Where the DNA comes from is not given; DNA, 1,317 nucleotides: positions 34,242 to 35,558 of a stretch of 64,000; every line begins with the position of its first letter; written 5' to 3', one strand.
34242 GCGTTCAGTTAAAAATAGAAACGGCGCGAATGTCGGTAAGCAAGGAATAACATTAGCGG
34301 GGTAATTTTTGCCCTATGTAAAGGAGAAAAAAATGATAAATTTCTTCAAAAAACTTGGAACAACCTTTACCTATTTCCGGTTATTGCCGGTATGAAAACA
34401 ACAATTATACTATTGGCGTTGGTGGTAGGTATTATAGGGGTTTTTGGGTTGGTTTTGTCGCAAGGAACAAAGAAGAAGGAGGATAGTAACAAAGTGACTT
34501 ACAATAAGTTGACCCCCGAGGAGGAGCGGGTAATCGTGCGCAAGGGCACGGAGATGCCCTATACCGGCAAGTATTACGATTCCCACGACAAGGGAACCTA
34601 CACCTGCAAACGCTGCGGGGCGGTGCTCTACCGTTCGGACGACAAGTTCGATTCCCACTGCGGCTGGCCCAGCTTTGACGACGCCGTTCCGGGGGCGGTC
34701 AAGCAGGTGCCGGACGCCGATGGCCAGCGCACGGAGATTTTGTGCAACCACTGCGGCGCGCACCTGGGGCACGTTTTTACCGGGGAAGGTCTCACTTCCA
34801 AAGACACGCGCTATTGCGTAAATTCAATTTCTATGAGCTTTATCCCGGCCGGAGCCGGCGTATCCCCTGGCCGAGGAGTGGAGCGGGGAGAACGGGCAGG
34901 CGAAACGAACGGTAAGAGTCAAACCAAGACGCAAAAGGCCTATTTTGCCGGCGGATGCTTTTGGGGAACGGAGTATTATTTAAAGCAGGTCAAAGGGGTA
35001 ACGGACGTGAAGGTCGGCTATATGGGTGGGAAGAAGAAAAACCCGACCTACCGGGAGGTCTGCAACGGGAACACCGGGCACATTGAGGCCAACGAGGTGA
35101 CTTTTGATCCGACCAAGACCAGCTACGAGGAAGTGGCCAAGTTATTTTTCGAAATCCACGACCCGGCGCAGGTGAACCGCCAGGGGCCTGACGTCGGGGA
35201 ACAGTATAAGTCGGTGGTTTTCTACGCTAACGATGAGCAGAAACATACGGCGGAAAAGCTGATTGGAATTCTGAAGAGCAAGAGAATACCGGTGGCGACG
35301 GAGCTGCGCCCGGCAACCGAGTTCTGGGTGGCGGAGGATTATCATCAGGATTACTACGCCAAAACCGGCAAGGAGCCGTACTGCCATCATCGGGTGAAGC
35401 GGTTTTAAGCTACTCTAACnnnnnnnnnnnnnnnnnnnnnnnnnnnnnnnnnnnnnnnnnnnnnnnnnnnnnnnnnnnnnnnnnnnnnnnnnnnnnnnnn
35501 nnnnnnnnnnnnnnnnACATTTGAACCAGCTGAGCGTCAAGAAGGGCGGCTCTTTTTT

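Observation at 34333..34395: ~50-nt repeat present at 30741..30795 and 34335..34390; second copy forms a 20-codon uORF translationally coupled (ATGA) to msrBA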

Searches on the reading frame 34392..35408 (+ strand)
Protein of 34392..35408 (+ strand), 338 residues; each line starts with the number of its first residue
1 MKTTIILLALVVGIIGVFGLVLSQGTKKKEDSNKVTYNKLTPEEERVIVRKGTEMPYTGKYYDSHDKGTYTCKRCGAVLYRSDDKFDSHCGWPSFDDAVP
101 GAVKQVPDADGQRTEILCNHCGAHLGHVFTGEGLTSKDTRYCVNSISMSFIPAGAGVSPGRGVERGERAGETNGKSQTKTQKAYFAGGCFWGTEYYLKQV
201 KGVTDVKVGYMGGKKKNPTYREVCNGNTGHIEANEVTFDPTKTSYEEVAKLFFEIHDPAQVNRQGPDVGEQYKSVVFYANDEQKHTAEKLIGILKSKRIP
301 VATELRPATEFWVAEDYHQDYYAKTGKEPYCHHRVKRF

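Call 11: search_protein_families(library=pfam, proteins=[window:34392-35408:+])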
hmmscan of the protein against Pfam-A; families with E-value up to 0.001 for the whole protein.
window:34392-35408:+ (338 aa): 4 families
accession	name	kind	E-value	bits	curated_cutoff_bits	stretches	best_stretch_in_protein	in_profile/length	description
PF01625.27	PMSR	-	9e-61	205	23.7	1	182-332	1-153/153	Peptide methionine sulfoxide reductase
PF01641.26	SelR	-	4.8e-43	146.2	24.9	1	40-152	1-116/116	SelR domain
PF24046.1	At4g08330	-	0.0004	20.9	27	0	111-133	74-96/129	At4g08330 beta-tent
PF08271.17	Zn_Ribbon_TF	-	0.00066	19.6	29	0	65-79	15-29/43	TFIIB zinc-binding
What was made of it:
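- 34392..35408 (+): msrBA (MsrB-MsrA fusion) with an N-terminal transmembrane anchor. Pfam SelR and PMSR (call 11).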

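Call 12: find_encoding_contigs(protein=window:34392-35405:+, flank=6000, max_places=10)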
Protein window:34392-35405:+ (338 aa): 1 contig read that carries it; 1 place shown.
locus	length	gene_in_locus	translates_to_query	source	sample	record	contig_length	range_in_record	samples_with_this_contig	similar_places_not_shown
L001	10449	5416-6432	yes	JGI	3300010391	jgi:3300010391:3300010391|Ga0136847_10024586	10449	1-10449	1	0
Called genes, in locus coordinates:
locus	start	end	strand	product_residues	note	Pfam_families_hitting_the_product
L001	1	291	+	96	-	?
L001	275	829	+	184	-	PF00903:Glyoxalase, PF18029:Glyoxalase_6 (weak)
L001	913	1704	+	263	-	-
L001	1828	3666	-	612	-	PF05960:DUF885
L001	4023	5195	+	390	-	PF10592:AIPR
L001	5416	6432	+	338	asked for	PF01641:SelR, PF01625:PMSR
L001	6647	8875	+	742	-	PF08206:OB_RNB, PF17876:CSD2, PF00773:RNB, PF00575:S1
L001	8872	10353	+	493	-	PF01078:Mg_chelatase (faint), PF00158:Sigma54_activat, PF14532:Sigma54_activ_2, PF00004:AAA (weak), PF07728:AAA_5 (weak), PF25601:AAA_lid_14, PF02954:HTH_8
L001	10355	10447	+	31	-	?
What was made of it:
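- Tried and rejected: An independently stored JGI contig, from the same sample or a related one, has the same arrangement (call 12).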

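Call 15: find_homologous_proteins(query=window:34392-35405:+, max_evalue=1e-40)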
Query window:34392-35405:+ (338 aa): 7976 proteins with E <= 1e-40 among 8000 candidates; the best 120 are listed.
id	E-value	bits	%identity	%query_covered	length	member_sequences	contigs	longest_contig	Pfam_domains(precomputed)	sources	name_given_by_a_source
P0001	6.3e-211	718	100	90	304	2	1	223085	PF01625.29,PF01641.27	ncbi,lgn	-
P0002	3.8e-186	636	87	96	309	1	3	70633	PF01625.29,PF24046.2,PF01641.27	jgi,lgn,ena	-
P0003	1.2e-180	618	79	100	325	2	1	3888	PF01625.29,PF01641.27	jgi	jgi:peptide methionine sulfoxide reductase msrA/msrB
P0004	8.0e-177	606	79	100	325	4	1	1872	PF01625.29,PF01641.27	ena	-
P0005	4.9e-176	603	78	100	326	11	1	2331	PF01625.29,PF01641.27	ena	-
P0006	1.0e-173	595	77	100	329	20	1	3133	PF01625.29,PF01641.27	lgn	-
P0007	1.2e-171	589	80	96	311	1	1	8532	PF01625.29,PF01641.27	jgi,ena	-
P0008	2.4e-170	584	76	100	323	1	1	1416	PF01625.29,PF01641.27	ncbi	-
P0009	1.6e-168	578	76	100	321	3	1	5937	PF01625.29,PF01641.27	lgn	-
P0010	8.1e-152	523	74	90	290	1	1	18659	PF01625.29,PF01641.27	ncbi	-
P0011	3.7e-144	498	70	90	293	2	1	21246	PF01625.29,PF01641.27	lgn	-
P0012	1.4e-142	493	65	100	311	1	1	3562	PF01625.29,PF01641.27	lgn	-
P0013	2.9e-138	479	63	98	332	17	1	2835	PF01625.29,PF01641.27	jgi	-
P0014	9.5e-138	477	64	99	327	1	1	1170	PF01625.29,PF01641.27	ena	-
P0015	3.9e-137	475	68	90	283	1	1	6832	PF01625.29,PF01641.27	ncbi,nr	ncbi:MAG: methionine sulfoxide reductase [candidate division Zixibacteria bacterium RBG_16_40_9]|nr:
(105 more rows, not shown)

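Call 17: find_encoding_contigs(protein=P0002, flank=6000, max_places=4)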
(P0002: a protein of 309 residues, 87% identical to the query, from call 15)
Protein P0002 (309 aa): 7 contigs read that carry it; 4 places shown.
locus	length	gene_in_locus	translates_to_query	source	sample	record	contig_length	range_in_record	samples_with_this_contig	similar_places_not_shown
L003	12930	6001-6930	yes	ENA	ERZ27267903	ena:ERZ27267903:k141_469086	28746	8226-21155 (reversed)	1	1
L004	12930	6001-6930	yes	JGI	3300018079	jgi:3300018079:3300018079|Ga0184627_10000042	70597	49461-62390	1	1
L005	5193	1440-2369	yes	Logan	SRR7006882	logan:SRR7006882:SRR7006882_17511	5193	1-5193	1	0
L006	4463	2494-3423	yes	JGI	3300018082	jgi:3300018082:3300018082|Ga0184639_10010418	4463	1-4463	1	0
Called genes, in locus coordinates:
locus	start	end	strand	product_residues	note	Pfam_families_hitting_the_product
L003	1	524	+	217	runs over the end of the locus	PF27258:NspV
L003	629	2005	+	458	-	-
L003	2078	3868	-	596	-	PF05960:DUF885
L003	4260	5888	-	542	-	PF00069:Pkinase, PF01636:APH (faint), PF07714:PK_Tyr_Ser-Thr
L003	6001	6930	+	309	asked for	PF01641:SelR, PF24046:At4g08330 (faint), PF01625:PMSR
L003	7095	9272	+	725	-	PF08206:OB_RNB, PF17876:CSD2, PF00773:RNB, PF00575:S1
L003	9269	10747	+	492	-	PF20030:bpMoxR (faint), PF00158:Sigma54_activat, PF14532:Sigma54_activ_2, PF00004:AAA (weak), PF07728:AAA_5, PF25601:AAA_lid_14, PF02954:HTH_8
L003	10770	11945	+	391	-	PF04471:Mrr_cat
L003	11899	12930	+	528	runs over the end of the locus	-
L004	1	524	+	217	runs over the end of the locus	PF27258:NspV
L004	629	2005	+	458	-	-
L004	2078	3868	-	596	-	PF05960:DUF885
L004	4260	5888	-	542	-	PF00069:Pkinase, PF01636:APH (faint), PF07714:PK_Tyr_Ser-Thr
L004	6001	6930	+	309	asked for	PF01641:SelR, PF24046:At4g08330 (faint), PF01625:PMSR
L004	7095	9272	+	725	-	PF08206:OB_RNB, PF17876:CSD2, PF00773:RNB, PF00575:S1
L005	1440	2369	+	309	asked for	PF01641:SelR, PF24046:At4g08330 (faint), PF01625:PMSR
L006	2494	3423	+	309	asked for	PF01641:SelR, PF24046:At4g08330 (faint), PF01625:PMSR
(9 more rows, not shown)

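Call 18: find_encoding_contigs(protein=P0001, flank=10000, max_places=3)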
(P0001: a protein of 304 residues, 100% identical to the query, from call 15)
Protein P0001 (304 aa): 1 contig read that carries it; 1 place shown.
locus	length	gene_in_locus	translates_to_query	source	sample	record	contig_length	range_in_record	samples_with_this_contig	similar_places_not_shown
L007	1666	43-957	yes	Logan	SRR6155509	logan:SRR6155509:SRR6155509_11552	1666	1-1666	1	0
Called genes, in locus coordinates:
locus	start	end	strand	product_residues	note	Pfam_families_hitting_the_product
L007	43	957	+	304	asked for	PF01641:SelR, PF01625:PMSR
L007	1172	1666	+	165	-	?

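Call 22: find_encoding_contigs(protein=P0003, flank=6000, max_places=3)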
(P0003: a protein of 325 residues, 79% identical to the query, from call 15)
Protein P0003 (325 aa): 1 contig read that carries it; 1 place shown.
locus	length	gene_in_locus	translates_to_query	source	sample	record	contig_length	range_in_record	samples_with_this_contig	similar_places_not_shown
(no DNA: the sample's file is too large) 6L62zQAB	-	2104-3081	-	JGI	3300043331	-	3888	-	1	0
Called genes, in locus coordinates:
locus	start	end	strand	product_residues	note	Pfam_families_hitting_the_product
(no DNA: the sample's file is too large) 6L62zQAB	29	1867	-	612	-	PF05960:DUF885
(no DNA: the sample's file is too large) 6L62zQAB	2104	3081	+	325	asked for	PF01641:SelR, PF01625:PMSR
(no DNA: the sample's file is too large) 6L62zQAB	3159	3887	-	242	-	?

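Call 23: find_encoding_contigs(protein=P0007, flank=6000, max_places=3)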
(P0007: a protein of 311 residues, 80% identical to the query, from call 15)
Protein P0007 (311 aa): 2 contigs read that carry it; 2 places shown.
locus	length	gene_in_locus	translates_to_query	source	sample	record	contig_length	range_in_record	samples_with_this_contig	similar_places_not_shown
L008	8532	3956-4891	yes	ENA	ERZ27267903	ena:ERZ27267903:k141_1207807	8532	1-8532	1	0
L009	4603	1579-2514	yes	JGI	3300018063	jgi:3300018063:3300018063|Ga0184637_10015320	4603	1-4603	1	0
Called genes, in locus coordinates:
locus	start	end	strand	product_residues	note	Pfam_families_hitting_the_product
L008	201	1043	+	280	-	-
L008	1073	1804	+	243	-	-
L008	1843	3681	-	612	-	PF05960:DUF885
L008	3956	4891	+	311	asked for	PF01641:SelR, PF01625:PMSR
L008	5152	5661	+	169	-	PF14499:DUF4437 (weak), PF12973:Cupin_7 (weak)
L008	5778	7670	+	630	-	PF00069:Pkinase, PF07714:PK_Tyr_Ser-Thr, PF01163:RIO1 (faint), PF01636:APH (faint), PF03109:ABC1, PF08308:PEGA (faint)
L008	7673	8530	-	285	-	?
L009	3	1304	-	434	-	?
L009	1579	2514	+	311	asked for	PF01641:SelR, PF01625:PMSR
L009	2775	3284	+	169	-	PF14499:DUF4437 (weak), PF12973:Cupin_7 (weak)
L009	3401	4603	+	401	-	?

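Call 24: find_encoding_contigs(protein=P0010, flank=6000, max_places=3)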
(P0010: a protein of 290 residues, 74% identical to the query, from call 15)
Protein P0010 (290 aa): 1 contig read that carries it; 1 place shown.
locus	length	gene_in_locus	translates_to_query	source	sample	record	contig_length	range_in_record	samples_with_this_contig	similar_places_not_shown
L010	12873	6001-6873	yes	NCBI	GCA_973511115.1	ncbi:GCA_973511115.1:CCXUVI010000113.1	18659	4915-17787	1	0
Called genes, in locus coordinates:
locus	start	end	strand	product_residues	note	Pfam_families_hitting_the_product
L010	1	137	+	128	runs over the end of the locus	-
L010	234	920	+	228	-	PF00497:SBP_bac_3, PF10613:Lig_chan-Glu_bd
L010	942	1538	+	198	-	PF00383:dCMP_cyt_deam_1, PF14437:MafB19-deam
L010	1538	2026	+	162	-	-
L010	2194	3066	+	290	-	-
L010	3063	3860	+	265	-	-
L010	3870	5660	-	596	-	PF05960:DUF885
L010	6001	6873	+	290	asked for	PF01641:SelR, PF01625:PMSR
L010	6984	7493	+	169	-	-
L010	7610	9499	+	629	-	PF00069:Pkinase, PF07714:PK_Tyr_Ser-Thr, PF01163:RIO1 (weak), PF03109:ABC1, PF13620:CarboxypepD_reg (faint), PF08308:PEGA (weak)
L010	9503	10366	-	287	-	PF17115:Toast_rack_N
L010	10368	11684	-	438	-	PF04519:Bactofilin (weak)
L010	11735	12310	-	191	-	PF04542:Sigma70_r2, PF08281:Sigma70_r4_2, PF04545:Sigma70_r4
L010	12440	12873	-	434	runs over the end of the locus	?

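Call 25: find_encoding_contigs(protein=P0009, flank=6000, max_places=3)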
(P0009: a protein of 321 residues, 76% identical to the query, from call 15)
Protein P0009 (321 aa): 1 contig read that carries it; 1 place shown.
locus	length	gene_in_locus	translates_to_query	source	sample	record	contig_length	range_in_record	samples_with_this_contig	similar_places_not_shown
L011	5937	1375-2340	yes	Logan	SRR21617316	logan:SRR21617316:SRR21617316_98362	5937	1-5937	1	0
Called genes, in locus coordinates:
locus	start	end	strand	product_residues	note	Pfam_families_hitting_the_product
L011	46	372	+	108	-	PF04026:SpoVG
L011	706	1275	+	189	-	PF07366:SnoaL, PF12680:SnoaL_2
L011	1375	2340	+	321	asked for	PF01641:SelR, PF01625:PMSR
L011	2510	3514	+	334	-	PF13793:Pribosyltran_N, PF00156:Pribosyltran, PF14572:Pribosyl_synth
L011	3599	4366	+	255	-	PF01386:Ribosomal_L25p, PF14693:Ribosomal_TL5_C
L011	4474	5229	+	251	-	PF00483:NTP_transferase, PF12804:NTP_transf_3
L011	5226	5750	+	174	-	PF10604:Polyketide_cyc2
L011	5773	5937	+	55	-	?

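Call 36: find_encoding_contigs(protein=P0006, flank=3000, max_places=4)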
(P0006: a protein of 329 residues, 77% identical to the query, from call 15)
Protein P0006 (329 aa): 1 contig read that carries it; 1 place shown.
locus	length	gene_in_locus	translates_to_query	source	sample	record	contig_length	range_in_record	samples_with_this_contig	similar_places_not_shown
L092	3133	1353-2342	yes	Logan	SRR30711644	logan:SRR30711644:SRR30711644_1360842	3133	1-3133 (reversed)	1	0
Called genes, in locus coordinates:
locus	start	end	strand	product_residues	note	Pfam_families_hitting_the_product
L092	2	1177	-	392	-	?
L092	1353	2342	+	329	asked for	PF01641:SelR, PF01625:PMSR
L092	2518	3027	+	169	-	PF14499:DUF4437 (weak), PF12973:Cupin_7 (weak)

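Call 37: find_encoding_contigs(protein=P0005, flank=3000, max_places=4)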
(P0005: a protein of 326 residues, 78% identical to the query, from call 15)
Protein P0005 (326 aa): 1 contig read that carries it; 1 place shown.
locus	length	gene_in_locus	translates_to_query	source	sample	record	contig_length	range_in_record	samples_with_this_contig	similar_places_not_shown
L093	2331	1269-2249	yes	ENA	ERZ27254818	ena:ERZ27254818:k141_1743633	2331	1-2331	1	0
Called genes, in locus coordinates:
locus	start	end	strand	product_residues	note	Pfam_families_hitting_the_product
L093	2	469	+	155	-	?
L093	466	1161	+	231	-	PF01177:Asp_Glu_race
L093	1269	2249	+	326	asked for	PF01641:SelR, PF01625:PMSR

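Call 38: find_encoding_contigs(protein=P0004, flank=3000, max_places=4)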
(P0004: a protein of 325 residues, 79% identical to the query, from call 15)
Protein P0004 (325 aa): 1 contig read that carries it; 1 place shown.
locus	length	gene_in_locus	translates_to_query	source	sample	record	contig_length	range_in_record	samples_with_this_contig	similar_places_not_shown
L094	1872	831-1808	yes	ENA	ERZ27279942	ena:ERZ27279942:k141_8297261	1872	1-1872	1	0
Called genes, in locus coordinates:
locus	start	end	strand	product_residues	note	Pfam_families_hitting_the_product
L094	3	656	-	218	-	?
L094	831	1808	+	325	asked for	PF01641:SelR, PF01625:PMSR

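Call 39: find_encoding_contigs(protein=P0008, flank=3000, max_places=4)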
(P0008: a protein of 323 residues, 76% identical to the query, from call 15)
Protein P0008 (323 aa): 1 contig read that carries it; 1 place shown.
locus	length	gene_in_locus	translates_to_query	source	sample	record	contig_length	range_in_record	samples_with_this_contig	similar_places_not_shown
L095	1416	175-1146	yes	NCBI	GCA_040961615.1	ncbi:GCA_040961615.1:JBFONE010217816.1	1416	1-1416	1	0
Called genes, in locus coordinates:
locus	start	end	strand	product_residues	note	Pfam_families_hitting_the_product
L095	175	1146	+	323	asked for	PF01641:SelR, PF01625:PMSR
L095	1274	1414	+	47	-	?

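Call 63: find_encoding_contigs(protein=P0012, flank=3000, max_places=3)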
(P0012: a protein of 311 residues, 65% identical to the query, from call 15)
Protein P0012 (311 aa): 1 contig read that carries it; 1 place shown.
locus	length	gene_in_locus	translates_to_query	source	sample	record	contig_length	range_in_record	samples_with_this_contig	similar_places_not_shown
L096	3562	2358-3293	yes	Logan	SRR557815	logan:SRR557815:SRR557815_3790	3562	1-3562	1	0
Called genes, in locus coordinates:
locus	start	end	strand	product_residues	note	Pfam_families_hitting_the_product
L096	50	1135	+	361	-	PF03054:tRNA_Me_trans, PF20259:tRNA_Me_trans_M, PF20258:tRNA_Me_trans_C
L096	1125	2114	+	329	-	-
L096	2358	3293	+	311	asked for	PF01641:SelR, PF01625:PMSR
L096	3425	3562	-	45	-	?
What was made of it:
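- Tried and rejected: The close relatives came instead from exact-protein look-ups (calls 17, 23-25, 36-39, 63).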

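Call 69: list_cluster_members(proteins=[P0001, P0010, P0008])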
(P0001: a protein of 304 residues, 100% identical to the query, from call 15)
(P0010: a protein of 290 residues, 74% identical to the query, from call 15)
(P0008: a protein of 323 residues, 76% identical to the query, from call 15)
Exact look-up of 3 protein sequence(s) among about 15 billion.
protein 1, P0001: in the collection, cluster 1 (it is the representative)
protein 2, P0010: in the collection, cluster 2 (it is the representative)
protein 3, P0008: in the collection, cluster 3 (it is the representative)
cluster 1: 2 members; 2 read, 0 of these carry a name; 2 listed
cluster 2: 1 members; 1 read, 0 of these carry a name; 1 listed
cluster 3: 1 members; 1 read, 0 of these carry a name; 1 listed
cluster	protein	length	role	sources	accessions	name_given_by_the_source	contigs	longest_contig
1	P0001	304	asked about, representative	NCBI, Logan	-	-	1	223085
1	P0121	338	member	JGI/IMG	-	-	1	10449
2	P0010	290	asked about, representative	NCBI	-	-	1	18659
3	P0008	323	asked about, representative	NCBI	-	-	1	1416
